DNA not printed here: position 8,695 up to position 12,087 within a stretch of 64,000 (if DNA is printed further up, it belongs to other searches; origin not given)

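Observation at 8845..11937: IleRS whose two class-I catalytic signatures appear degenerate (HIGH reads HFGD, KMSKS reads KMRNV)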

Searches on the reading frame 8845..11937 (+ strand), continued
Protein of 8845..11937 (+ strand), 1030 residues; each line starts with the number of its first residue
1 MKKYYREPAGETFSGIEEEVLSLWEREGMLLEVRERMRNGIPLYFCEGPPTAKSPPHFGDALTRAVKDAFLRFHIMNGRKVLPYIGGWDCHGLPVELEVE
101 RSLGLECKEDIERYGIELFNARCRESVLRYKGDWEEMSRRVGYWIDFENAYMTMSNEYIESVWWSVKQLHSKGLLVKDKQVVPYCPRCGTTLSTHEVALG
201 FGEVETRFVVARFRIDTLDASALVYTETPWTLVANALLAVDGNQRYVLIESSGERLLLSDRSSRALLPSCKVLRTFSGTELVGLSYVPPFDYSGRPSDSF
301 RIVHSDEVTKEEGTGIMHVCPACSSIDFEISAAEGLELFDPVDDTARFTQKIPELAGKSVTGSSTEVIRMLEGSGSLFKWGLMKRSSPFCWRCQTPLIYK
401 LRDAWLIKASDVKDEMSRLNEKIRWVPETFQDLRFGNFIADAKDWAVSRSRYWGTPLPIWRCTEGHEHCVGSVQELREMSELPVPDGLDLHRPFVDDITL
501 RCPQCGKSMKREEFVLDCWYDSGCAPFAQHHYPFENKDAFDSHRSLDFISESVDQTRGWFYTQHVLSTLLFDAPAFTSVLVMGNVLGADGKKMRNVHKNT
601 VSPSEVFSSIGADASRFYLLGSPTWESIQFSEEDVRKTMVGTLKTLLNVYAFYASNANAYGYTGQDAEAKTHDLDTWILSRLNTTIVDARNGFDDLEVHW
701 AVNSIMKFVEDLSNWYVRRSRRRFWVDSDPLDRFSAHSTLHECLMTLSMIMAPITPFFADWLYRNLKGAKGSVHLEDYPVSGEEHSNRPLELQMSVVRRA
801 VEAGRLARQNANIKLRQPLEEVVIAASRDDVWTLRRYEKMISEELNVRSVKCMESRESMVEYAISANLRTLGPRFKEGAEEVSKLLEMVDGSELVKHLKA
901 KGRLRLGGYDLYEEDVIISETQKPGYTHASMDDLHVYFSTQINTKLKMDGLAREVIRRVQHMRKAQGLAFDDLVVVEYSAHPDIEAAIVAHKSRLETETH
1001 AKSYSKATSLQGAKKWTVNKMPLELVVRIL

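Call 28: find_related_loci(query=A1, collection=genome_contigs, flank=10000)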
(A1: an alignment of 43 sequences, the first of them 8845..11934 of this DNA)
Query A1 (1030 aa) in genome_contigs; peptide patterns used: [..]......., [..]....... (x = any residue, [..] = any of these).
600 stretches matched a pattern (row limit reached: there are more); 599 encode a relative of the query (tblastn E <= 1e-3); the best 80 are kept; 80 distinct loci.
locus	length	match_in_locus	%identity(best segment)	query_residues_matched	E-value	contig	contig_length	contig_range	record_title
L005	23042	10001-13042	42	17-1027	0e+0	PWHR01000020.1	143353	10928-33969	MAG: Thermoplasmata archaeon isolate T1Sed10_119m T1-Sed10-C16, whole genome shotgun sequence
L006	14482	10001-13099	41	8-1018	0e+0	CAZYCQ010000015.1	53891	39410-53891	MAG TPA_asm: uncultured archaeon isolate SRP162660_co1_241 genome assembly, contig: NODE_85_length_53891_cov_9.811446, w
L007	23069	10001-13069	40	12-1016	0e+0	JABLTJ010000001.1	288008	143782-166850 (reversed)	MAG: Promethearchaeati archaeon isolate HMA_bin2.96 metabat2_96_fa_scaffold_0, whole genome shotgun sequence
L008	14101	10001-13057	39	17-1027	0e+0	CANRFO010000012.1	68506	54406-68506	MAG: uncultured Ruminiclostridium sp. isolate Lapin-023__bin56 genome assembly, contig: Lapin-023__NODE_546_length_68506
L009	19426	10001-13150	39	1-1027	0e+0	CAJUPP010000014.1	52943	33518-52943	MAG TPA_asm: uncultured Hungatella sp. isolate MGBC164450 genome assembly, contig: MGBC164450.14, whole genome shotgun s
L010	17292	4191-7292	38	2-1027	0e+0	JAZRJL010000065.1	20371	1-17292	MAG: Clostridia bacterium isolate T1900045466_YK20190157.MAGScoT_cleanbin_000018 SGB_7212_k141_73683, whole genome shotg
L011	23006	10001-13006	40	45-1027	0e+0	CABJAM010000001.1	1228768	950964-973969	Lachnospiraceae bacterium isolate MGYG-HGUT-00127 genome assembly, contig: .20298_3_59.1, whole genome shotgun sequence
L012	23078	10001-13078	40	12-1027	0e+0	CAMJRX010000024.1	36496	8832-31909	MAG: uncultured Selenomonadales bacterium isolate SRR12081294_bin.75_metaWRAP_v1.3_MAG genome assembly, contig: ERZ12289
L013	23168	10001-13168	38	12-1027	0e+0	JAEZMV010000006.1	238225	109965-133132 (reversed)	MAG: Bacillota bacterium isolate OH_CFB_129 k127_920820, whole genome shotgun sequence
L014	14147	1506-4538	39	12-1010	0e+0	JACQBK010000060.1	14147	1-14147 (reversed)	MAG: Ignavibacteriales bacterium isolate NC_groundwater_940_Pr1_S-0.2um_46_57 Montesol18-Sp2_coassembly_scaffold_298282,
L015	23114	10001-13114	38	1-1030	0e+0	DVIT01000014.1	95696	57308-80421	MAG TPA_asm: Candidatus Scybalocola faecigallinarum isolate CHK178-757 CHK178__C34151_L95696_ERR3414573, whole genome sh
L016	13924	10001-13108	38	1-1027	0e+0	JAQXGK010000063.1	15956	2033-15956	MAG: Bacillota bacterium isolate SUG1173 k141_5839962, whole genome shotgun sequence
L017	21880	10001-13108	39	12-1027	0e+0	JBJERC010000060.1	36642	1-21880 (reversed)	MAG: Oscillospiraceae bacterium isolate LOHA14_bin.027 NODE_455_length_36642_cov_11.361631, whole genome shotgun sequenc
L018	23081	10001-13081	38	2-1019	0e+0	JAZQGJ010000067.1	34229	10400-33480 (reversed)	MAG: Eubacteriales bacterium isolate T1900044631_TS20190097.MAGScoT_cleanbin_000004 SGB_1033_k141_1317826, whole genome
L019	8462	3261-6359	39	12-1028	0e+0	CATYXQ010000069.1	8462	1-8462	MAG TPA_asm: uncultured Eubacteriales bacterium isolate ERR9762697_bin.37_MetaWRAP_v1.3_MAG genome assembly, contig: ERZ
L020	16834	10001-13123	37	1-1030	0e+0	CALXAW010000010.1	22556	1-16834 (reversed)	MAG: uncultured Clostridia bacterium isolate BRZ_CN__bin24 genome assembly, contig: BRZ_CN__NODE_3137_length_22556_cov_5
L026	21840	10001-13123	39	4-1030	0e+0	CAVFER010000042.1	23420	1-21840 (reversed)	bacterium isolate G02652-L1_cleanbin_000024 genome assembly, contig: Spades_G02652-L1_contig_1355, whole genome shotgun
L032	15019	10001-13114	37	12-1030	0e+0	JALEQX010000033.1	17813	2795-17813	MAG: Oscillospiraceae bacterium isolate SUG254 k141_8669196, whole genome shotgun sequence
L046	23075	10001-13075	39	12-1030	0e+0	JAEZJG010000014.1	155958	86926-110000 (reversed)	MAG: Bacillota bacterium isolate OH_CDB_228 k127_1395245, whole genome shotgun sequence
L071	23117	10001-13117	37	17-1030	0e+0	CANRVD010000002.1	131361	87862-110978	MAG TPA_asm: uncultured bacterium isolate SRR15730529_bin.47_metawrap_v1.3_MAG genome assembly, contig: NODE.95_length_1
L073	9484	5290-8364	37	17-1030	0e+0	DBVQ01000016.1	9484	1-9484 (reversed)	MAG TPA_asm: Christensenella sp. UBA1260 UBA1260_contig_176947, whole genome shotgun sequence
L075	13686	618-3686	38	17-1030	0e+0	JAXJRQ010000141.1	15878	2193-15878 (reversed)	MAG: Clostridia bacterium isolate DOME_MAG_3300 3300_C0223_k141_323127, whole genome shotgun sequence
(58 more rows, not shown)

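Call 37: search_protein_families(library=pfam, proteins=[L005:4793-8233:+, L005:8287-9765:+, L005:13114-13548:+, L005:13561-15504:-, L005:15807-16433:+, L005:16443-17048:+, L005:17041-17931:+])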
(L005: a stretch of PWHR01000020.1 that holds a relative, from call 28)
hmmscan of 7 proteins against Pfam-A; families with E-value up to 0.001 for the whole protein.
L005:4793-8233:+ (1146 aa): 10 families
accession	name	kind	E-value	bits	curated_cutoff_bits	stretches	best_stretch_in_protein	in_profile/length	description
PF14520.12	HHH_5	-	8.1e-13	49.1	27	1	14-67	2-55/57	Helix-hairpin-helix domain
PF00515.34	TPR_1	-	1.8e-09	37.5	27.8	1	140-170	2-32/34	Tetratricopeptide repeat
PF07719.23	TPR_2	-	5.3e-08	32.8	27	0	140-170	2-32/34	Tetratricopeptide repeat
PF12826.13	HHH_2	-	5.3e-06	26.9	27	1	19-68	8-56/64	Helix-hairpin-helix motif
PF25453.1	DUF7898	-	3.3e-05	24.7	27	0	15-63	5-53/80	Domain of unknown function (DUF7898)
PF13428.12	TPR_14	-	6.9e-05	23.6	23.5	0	139-181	1-43/44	Tetratricopeptide repeat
PF13174.12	TPR_6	-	0.00039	21.3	26.3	0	143-170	4-31/33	Tetratricopeptide repeat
PF13414.12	TPR_11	-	0.0004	20.5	26.8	0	147-185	2-40/42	TPR repeat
PF13431.12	TPR_17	-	0.00059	20.4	24.4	0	161-192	1-32/34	Tetratricopeptide repeat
PF13181.12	TPR_8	-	0.0007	20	25.7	0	141-170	3-32/34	Tetratricopeptide repeat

L005:8287-9765:+ (492 aa): 1 family
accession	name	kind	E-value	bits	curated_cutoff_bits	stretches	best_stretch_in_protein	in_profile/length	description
PF01554.23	MatE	-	4.2e-64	215.5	24.9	2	34-198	1-161/161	MatE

L005:13114-13548:+ (144 aa): 0 families

L005:13561-15504:- (647 aa): 6 families
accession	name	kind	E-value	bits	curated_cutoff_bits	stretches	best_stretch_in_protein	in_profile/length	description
PF13307.12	Helicase_C_2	-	3.4e-43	148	25.3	1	464-628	2-166/170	Helicase C-terminal domain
PF06733.21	DEAD_2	-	1.3e-16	61.1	21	1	113-262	7-167/172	DEAD_2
PF06777.17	HBB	-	4.6e-12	46.4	30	1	325-450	66-190/190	Helical and beta-bridge domain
PF00270.35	DEAD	-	1.2e-08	35.4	26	0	68-128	8-71/167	DEAD/DEAH box helicase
PF04851.21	ResIII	-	4.4e-07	30.4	22.5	1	57-252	5-139/164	Type III restriction enzyme, res subunit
PF25199.1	nSTAND_NTPase5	-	0.00053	20.3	34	0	68-125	35-93/145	Novel STAND NTPase 5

L005:15807-16433:+ (208 aa): 3 families
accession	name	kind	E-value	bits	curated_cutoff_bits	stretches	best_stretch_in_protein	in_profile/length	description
PF00753.33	Lactamase_B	-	1.6e-30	107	22.7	1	13-186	3-196/196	Metallo-beta-lactamase superfamily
PF12706.13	Lactamase_B_2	-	1.9e-08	34.6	27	1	27-105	3-83/200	Beta-lactamase superfamily domain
PF19583.5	ODP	-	4.8e-05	23.8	27.2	1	17-150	4-139/194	ODP family beta lactamase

L005:16443-17048:+ (201 aa): 1 family
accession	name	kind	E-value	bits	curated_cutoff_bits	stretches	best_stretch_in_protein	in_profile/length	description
PF01300.24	Sua5_yciO_yrdC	-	2.4e-39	135.1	25.1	1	25-189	1-178/178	Telomere recombination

L005:17041-17931:+ (296 aa): 1 family
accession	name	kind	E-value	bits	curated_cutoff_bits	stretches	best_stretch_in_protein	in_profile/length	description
PF00557.29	Peptidase_M24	-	2.7e-37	129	23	1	9-207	2-188/208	Metallopeptidase family M24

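Call 43: search_protein_representatives(alignment_id=A1)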
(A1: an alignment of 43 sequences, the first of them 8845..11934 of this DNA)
Query: 43 sequences, 1030 profile positions. Proteins with E-value up to 0.001 (for the whole library): 41916; up to 1e-10: 22717; up to 1e-30: 7679. The best 150 are listed.
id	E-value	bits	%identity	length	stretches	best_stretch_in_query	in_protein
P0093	0.0e+00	1821.1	-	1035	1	2-1029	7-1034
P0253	0.0e+00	1144.3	-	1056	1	8-1019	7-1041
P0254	0.0e+00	1125.6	-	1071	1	5-1017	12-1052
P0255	0.0e+00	1076.1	-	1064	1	8-1028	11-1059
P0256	0.0e+00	1068.8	-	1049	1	14-1028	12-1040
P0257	0.0e+00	1037.8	-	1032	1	12-1029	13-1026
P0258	0.0e+00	1025.2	-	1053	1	5-1013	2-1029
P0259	0.0e+00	1020.0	-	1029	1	10-1027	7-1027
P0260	0.0e+00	1014.8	-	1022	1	8-1029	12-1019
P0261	1.6e-290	982.9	-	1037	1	13-1027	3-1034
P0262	1.9e-289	979.3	-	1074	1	10-1017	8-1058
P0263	4.1e-287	971.6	-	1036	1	15-1021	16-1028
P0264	1.9e-286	969.4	-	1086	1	10-1029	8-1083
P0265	1.6e-285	966.4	-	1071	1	7-1004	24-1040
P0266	7.9e-284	960.7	-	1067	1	11-1014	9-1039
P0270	3.1e-279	945.5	-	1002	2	6-855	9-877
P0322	1.7e-245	833.8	-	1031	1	1-1029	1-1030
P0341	2.3e-239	813.5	-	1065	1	15-1027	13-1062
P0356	1.5e-234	797.6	-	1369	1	14-1009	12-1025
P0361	8.3e-234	795.1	-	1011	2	11-862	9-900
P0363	5.1e-233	792.5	-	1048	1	13-1027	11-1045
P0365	8.0e-233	791.9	-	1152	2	382-1024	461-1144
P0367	1.6e-231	787.6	-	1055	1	10-1029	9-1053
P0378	1.8e-228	777.4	-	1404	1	15-1027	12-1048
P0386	5.6e-227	772.5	-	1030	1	14-1010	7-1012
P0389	9.2e-226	768.5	-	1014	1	15-1005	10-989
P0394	9.8e-225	765.1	-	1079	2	12-532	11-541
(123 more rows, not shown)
